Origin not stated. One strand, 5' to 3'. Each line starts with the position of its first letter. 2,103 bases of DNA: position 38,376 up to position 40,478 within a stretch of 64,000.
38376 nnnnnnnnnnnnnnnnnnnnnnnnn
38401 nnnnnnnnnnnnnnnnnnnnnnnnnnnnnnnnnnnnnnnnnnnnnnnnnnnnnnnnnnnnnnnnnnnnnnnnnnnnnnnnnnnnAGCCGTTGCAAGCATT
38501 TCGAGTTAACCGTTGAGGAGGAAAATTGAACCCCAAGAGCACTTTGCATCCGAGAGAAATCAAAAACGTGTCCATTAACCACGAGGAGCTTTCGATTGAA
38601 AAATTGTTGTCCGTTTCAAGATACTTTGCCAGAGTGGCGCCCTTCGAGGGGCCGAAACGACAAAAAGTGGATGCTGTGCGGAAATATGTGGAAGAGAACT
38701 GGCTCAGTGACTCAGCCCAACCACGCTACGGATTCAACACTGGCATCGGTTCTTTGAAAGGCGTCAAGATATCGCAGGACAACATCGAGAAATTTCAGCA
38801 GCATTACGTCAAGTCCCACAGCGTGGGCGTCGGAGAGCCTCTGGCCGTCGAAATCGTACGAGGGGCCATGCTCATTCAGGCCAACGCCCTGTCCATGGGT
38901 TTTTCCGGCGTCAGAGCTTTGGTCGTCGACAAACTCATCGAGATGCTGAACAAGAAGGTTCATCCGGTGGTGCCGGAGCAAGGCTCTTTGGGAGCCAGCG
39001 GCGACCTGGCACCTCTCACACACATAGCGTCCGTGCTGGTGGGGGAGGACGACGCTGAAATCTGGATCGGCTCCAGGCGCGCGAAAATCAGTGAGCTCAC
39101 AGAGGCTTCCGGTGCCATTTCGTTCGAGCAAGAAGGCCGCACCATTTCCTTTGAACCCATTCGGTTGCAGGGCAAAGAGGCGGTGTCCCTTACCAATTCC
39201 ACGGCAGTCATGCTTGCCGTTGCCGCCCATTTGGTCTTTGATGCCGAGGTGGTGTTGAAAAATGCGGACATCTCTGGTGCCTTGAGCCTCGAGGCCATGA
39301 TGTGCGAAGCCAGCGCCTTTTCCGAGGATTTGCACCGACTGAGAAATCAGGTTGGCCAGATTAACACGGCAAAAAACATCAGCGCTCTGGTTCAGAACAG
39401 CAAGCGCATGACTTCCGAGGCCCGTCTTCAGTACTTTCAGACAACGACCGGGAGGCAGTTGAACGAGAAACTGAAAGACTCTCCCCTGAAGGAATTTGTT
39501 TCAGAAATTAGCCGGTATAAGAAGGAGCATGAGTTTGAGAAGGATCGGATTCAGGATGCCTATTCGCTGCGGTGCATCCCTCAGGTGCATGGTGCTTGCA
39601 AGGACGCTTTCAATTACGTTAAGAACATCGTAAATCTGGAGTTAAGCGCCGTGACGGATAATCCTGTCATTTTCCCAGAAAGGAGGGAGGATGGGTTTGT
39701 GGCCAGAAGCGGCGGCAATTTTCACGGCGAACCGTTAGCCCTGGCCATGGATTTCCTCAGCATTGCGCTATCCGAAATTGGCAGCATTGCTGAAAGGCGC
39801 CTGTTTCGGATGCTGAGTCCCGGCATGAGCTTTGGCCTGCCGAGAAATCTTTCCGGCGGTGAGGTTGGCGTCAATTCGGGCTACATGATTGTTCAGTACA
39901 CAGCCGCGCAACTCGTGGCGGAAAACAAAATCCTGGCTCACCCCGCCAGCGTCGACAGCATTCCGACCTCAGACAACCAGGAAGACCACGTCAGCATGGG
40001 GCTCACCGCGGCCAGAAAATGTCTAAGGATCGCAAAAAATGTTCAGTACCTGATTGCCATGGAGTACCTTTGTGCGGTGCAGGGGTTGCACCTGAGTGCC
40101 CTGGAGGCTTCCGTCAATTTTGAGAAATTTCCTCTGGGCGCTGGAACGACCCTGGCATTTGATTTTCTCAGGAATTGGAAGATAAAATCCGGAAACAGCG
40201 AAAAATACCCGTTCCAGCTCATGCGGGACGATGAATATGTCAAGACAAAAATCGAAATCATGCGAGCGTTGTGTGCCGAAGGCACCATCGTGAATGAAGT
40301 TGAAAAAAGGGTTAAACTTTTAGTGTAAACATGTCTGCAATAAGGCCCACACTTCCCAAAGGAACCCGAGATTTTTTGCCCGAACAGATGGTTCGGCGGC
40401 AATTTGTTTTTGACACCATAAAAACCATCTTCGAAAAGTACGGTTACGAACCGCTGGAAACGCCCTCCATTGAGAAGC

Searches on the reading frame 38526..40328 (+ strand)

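Call 73: search_protein_families(library=pfam, proteins=[window:38526-40328:+], max_evalue=1e-8)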
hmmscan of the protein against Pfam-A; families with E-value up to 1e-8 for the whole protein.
window:38526-40328:+ (600 aa): 1 family
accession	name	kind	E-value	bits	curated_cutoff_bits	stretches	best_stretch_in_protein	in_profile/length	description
PF00221.24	Lyase_aromatic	-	3.1e-159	531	27.3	1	22-525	1-448/466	Aromatic amino acid lyase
